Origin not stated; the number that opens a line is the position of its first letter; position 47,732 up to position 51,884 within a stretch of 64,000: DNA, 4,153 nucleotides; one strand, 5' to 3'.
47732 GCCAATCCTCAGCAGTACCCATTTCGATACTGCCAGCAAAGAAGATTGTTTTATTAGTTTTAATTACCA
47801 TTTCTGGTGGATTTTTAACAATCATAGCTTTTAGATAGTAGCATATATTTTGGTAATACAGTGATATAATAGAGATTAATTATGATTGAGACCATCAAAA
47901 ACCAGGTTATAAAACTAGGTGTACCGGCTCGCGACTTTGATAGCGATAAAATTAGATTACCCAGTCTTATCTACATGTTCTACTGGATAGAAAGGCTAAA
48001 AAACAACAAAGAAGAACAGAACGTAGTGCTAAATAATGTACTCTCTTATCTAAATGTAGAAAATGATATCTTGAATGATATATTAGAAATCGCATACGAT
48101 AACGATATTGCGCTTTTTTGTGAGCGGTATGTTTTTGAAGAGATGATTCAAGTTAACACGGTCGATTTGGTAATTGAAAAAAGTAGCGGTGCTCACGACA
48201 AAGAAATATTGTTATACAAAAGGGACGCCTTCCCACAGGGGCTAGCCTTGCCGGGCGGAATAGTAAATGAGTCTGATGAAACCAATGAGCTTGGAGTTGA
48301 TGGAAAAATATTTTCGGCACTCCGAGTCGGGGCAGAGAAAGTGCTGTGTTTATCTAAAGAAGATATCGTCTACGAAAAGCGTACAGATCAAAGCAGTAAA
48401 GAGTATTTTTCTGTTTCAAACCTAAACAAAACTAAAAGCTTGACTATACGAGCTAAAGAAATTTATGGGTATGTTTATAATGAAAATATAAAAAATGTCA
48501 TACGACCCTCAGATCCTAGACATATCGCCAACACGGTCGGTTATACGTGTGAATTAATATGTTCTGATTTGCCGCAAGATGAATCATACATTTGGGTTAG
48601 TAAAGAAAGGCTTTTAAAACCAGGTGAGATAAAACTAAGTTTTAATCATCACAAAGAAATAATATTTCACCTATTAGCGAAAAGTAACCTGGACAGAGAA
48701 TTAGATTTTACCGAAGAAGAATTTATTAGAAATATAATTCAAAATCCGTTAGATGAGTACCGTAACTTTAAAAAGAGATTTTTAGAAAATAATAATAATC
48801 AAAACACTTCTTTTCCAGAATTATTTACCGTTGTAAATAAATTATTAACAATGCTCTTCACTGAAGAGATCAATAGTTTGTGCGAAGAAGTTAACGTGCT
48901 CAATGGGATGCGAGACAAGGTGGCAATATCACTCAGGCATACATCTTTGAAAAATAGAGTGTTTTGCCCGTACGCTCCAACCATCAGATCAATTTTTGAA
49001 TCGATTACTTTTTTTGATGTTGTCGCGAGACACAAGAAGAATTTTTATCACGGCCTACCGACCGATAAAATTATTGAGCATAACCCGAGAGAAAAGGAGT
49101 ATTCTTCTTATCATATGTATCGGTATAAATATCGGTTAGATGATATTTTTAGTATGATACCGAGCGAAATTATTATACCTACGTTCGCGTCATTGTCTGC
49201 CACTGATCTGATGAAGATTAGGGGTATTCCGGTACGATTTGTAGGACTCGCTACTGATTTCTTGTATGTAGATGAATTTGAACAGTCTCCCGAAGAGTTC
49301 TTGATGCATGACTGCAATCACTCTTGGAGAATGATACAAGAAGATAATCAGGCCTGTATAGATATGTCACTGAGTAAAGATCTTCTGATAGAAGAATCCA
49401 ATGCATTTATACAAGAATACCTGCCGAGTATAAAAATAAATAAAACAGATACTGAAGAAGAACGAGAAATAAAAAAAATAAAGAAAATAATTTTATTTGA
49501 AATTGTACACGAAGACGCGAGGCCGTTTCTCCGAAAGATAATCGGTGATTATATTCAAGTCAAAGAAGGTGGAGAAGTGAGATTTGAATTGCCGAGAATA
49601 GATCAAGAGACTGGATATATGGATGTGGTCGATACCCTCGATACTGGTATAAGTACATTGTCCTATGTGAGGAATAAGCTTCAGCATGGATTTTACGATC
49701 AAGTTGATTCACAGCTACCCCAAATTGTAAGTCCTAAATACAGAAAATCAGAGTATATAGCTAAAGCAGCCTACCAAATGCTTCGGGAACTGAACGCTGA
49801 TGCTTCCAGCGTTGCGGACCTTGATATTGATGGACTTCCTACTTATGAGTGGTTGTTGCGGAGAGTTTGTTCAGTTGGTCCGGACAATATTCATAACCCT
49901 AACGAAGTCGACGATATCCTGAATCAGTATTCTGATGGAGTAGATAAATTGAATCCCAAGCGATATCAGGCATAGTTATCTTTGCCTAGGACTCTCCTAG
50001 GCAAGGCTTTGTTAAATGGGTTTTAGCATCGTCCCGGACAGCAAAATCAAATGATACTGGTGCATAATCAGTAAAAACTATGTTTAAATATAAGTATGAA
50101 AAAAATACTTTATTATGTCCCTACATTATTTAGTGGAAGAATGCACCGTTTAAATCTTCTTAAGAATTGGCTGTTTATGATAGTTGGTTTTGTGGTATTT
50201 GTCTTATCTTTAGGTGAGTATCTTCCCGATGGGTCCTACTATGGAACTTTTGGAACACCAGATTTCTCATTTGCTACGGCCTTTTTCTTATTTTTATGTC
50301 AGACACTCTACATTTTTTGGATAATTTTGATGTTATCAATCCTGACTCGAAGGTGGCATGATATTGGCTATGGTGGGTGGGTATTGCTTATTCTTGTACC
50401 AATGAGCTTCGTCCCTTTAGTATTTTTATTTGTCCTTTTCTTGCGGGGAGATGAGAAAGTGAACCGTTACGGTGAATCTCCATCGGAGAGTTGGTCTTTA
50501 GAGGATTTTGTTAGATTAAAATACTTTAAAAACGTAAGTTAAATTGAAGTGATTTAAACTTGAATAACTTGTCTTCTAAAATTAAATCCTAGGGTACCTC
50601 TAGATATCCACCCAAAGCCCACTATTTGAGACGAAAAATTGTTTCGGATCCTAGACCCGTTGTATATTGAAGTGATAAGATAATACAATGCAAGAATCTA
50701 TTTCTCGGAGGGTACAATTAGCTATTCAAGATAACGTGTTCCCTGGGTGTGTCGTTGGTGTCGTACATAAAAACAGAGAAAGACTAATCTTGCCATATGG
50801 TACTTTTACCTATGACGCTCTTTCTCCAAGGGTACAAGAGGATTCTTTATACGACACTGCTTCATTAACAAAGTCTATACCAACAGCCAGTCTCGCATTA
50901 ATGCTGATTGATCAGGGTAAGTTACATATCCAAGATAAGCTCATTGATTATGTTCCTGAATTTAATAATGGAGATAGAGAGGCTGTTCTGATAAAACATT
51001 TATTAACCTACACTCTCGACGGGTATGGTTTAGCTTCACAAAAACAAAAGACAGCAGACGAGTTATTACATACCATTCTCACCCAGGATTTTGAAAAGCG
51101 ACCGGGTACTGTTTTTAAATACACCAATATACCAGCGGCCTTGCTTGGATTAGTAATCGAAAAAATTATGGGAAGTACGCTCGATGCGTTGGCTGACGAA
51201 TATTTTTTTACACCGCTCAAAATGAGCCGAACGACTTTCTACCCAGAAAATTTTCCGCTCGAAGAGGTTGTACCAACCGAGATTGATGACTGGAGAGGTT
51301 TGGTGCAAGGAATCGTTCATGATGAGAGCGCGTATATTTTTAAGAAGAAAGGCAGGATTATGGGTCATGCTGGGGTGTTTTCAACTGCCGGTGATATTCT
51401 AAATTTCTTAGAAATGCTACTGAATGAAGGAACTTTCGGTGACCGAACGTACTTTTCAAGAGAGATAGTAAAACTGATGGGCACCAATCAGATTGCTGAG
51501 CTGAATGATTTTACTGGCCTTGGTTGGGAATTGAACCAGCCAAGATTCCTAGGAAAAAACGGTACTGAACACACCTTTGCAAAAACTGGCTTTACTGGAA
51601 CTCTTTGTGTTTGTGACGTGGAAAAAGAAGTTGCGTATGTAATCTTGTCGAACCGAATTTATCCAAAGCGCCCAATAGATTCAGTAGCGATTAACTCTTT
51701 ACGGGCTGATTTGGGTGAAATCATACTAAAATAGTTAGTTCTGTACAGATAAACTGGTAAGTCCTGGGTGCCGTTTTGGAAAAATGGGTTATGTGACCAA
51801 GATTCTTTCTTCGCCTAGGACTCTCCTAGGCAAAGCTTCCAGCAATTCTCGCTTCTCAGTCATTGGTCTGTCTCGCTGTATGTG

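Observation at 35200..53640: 18 kb low-GC island with ProRS, Ddl, a Mur ligase, an ATP-grasp ligase and a DNPH1/MilB-like N-glycosidase: candidate biosynthetic cluster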

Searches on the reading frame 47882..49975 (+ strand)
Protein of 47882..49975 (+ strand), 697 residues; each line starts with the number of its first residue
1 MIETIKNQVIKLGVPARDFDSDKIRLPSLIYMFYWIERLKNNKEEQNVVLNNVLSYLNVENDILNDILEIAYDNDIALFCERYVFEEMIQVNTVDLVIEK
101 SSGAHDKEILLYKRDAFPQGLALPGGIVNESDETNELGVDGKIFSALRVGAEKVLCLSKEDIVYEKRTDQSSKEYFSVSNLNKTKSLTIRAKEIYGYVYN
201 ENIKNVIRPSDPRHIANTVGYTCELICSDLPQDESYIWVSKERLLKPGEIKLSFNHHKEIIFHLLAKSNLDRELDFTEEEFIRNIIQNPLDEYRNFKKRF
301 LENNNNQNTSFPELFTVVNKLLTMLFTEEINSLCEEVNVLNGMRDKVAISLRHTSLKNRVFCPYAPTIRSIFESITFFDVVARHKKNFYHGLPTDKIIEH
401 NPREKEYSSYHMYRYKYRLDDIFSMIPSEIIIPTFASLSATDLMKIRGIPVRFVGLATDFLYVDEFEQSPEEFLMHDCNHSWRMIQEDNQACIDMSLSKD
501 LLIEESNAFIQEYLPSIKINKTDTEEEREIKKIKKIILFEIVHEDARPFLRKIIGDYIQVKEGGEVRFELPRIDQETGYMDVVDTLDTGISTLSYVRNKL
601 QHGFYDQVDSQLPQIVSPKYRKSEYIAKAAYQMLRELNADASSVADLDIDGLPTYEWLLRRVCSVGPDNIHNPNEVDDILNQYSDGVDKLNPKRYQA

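Call 5: search_protein_families(library=pfam, proteins=[window:47882-49975:+], max_evalue=0.01)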
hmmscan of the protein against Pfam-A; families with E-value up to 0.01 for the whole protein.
window:47882-49975:+ (697 aa): 0 families

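Call 25: search_protein_families(library=ncbifam, proteins=[window:47882-49975:+], max_evalue=0.01)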
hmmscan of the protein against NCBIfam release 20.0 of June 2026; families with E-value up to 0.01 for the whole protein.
window:47882-49975:+ (697 aa): 0 families

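Call 27: search_protein_families(library=padloc, proteins=[window:47882-49975:+], max_evalue=0.01)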
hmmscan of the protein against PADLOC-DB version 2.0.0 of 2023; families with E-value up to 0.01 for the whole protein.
window:47882-49975:+ (697 aa): 0 families

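Call 28: search_protein_families(library=phrogs, proteins=[window:47882-49975:+], max_evalue=0.01)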
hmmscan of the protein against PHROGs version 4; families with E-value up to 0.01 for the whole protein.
window:47882-49975:+ (697 aa): 0 families

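Call 29: search_solved_structures(query=window:47882-49975:+, max_evalue=1)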
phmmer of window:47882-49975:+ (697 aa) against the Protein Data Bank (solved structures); distinct sequences matched with E-value up to 1: 3.
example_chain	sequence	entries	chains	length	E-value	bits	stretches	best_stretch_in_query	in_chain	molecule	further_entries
2yyh_A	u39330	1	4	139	0.32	12.6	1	93-137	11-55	8-OXO-dGTPase domain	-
7q4q_A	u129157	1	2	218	0.53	11.9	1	447-485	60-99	Magacizumab light chain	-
4u10_A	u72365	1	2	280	0.61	11.6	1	587-633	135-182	Poly-beta-1,6-N-acetyl-D-glucosamine N-deacetylase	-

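Call 41: search_protein_representatives(protein=window:47882-49975:+)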
Query: 697 residues. Proteins with E-value up to 0.001 (for the whole library): 279; up to 1e-10: 208; up to 1e-30: 54. The best 150 are listed.
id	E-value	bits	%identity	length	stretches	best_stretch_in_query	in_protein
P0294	1.1e-213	727.9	49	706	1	6-695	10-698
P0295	1.2e-200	684.9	46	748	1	14-697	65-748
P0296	3.4e-164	564.4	43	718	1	18-685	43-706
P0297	2.5e-150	518.5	54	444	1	254-697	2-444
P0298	2.0e-133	462.7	38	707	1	22-687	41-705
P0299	4.4e-127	441.7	39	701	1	24-687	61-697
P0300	3.8e-110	385.8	44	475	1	198-687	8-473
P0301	8.3e-109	381.3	41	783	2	65-485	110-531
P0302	1.3e-105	370.8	58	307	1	392-696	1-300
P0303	4.8e-96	339.2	68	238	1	463-697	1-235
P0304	1.7e-92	327.4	44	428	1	11-389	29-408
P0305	3.0e-82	293.6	38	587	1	279-695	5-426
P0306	8.7e-78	278.8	47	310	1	389-688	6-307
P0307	5.7e-67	243.1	36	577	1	278-679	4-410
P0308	3.6e-64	233.8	53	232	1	444-683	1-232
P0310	1.1e-45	172.8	36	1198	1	269-639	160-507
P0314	2.5e-42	161.7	34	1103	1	269-681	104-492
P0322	1.9e-38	148.8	34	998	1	276-641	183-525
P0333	8.7e-36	140.1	29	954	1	280-638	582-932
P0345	6.3e-31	124.0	32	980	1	270-638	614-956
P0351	1.3e-29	119.7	31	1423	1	275-634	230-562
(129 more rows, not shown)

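Call 43: search_protein_families(library=pfam, proteins=[P0310, P0314, P0333, P0345, P0351, P0294, P0301, P0322], max_evalue=0.001)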
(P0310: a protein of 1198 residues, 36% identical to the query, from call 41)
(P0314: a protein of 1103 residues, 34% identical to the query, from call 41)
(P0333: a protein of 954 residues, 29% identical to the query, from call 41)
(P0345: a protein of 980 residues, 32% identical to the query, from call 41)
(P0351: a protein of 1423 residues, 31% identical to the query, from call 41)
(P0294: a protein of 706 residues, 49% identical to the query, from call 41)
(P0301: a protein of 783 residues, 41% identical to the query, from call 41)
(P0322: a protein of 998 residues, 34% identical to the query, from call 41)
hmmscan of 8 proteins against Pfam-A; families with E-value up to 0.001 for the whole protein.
P0310 (1198 aa): 1 family
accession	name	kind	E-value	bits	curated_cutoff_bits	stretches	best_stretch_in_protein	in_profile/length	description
PF12282.15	GAF_PdtaS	-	0.00051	20.4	23.7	0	647-710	25-88/145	Histidine kinase PdtaS, GAF domain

P0314 (1103 aa): 0 families

P0333 (954 aa): 0 families

P0345 (980 aa): 1 family
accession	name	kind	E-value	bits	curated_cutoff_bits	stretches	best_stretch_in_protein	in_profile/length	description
PF06276.17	FhuF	-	9.4e-06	26.6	25.2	1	282-366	16-92/161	Ferric iron reductase FhuF-like transporter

P0351 (1423 aa): 1 family
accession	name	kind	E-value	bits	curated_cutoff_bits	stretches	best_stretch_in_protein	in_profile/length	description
PF00155.27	Aminotran_1_2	-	1.7e-06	27.9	19.7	1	897-1030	74-235/361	Aminotransferase class I and II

P0294 (706 aa): 0 families

P0301 (783 aa): 0 families

P0322 (998 aa): 1 family
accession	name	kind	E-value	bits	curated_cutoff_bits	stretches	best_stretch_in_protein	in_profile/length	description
PF18171.6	LSDAT_prok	-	0.00051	19.8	25.4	0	821-865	11-56/195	SLOG in TRPM, prokaryote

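Call 96: find_related_loci(query=window:47882-49972:+, collection=viral_contigs, flank=6000)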
Query window:47882-49972:+ (697 aa) in viral_contigs; peptide patterns used: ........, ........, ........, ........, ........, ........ (x = any residue, [..] = any of these).
8 stretches matched a pattern, but none encodes a relative of the query by tblastn (E <= 1e-3).

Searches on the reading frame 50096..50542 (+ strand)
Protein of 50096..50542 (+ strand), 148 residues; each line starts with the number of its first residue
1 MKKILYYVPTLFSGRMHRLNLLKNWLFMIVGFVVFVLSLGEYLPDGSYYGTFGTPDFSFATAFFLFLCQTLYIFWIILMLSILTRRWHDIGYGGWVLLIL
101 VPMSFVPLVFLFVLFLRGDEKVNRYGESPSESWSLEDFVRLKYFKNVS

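Call 5: search_protein_families(library=pfam, proteins=[window:50096-50542:+], max_evalue=0.01)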
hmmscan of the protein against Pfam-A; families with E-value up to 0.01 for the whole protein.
window:50096-50542:+ (148 aa): 1 family
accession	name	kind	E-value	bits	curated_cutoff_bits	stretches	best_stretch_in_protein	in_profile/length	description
PF05656.20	DUF805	-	3e-15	57.1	25.7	1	12-127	4-111/111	Protein of unknown function (DUF805)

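Call 27: search_protein_families(library=padloc, proteins=[window:50096-50542:+], max_evalue=0.01)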
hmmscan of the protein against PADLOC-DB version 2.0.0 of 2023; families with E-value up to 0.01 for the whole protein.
window:50096-50542:+ (148 aa): 0 families

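Call 28: search_protein_families(library=phrogs, proteins=[window:50096-50542:+], max_evalue=0.01)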
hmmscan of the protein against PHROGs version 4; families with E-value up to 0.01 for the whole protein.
window:50096-50542:+ (148 aa): 1 family
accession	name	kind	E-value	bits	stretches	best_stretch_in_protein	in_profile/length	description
phrog_12855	-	moron, auxiliary metabolic gene and host takeover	2.8e-07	30.8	1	13-132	80-195/333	membrane protein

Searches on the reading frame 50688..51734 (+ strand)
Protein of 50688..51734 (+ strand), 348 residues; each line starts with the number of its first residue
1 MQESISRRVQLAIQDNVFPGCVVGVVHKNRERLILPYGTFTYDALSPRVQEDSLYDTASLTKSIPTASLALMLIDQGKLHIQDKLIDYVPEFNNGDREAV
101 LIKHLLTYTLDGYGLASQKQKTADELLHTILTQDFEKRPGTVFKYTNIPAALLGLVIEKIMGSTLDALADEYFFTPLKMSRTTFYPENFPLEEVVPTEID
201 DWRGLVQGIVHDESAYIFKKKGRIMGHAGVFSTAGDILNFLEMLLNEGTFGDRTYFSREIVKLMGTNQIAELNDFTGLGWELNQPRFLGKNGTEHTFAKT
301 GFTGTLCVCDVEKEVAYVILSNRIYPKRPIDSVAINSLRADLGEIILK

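Call 5: search_protein_families(library=pfam, proteins=[window:50688-51734:+], max_evalue=0.01)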
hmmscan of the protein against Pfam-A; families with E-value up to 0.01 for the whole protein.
window:50688-51734:+ (348 aa): 1 family
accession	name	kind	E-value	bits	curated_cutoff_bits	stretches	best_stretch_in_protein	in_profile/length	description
PF00144.29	Beta-lactamase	-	7.5e-48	163.8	27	1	13-330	9-319/329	Beta-lactamase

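Call 25: search_protein_families(library=ncbifam, proteins=[window:50688-51734:+], max_evalue=0.01)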
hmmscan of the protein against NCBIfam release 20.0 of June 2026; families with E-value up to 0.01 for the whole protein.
window:50688-51734:+ (348 aa): 47 families (the best 25 are shown)
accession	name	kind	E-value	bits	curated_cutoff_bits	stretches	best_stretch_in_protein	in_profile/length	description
NF002968.0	PRK03642.1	equivalog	5.1e-35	121.1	385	1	48-324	91-396/432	penicillin binding protein PBP4B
NF033085.1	bla_class_C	equivalog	3.7e-20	72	415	1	2-250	5-240/356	class C beta-lactamase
NF045671.1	blaPNC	exception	1.6e-16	60.2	750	1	9-184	53-226/401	PNC family class C beta-lactamase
NF052559.1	MthAcHydAcmB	equivalog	3.4e-14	52.4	550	2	138-272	168-297/391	methyl acetate hydrolase AcmB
NF041665.1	blaPSZ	exception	9.5e-13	47.9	850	1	5-182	31-206/379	PSZ family class C beta-lactamase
NF007943.0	PRK10662.1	equivalog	1.2e-12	47.1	266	1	18-287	50-321/380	D-alanyl-D-alanine-carboxypeptidase/endopeptidase AmpH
NF012102.1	blaDHA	exception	5.8e-11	42.1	800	1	14-183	42-207/379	DHA family class C beta-lactamase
NF000185.2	BlaEC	exception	7.5e-11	41.6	850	1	5-184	28-205/377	BlaEC family class C beta-lactamase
NF040478.1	blaLAQ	exception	1.7e-10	40.4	850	1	4-182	30-206/380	LAQ family class C beta-lactamase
NF050047.1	blaELC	exception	1.7e-10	40.3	840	1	18-246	97-312/434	ELC family class C beta-lactamase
NF038069.1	blaIDC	exception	2.9e-10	39.6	850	1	16-181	53-216/395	IDC family class C beta-lactamase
NF041741.1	blaAMZ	exception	6.6e-10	38.9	825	1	15-182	47-212/396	AMZ family class C beta-lactamase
NF012173.1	CMY2-MIR-ACT-EC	exception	8.5e-10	38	680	1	4-183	31-208/380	CMY2/MIR/ACT/EC family class C beta-lactamase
NF000423.2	blaSRT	exception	9.5e-10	38.2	860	1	3-182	26-202/378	SRT/SST family class C beta-lactamase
NF033406.1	blaMCA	exception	1.1e-09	37.8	750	1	19-183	54-216/390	MCA family class C beta-lactamase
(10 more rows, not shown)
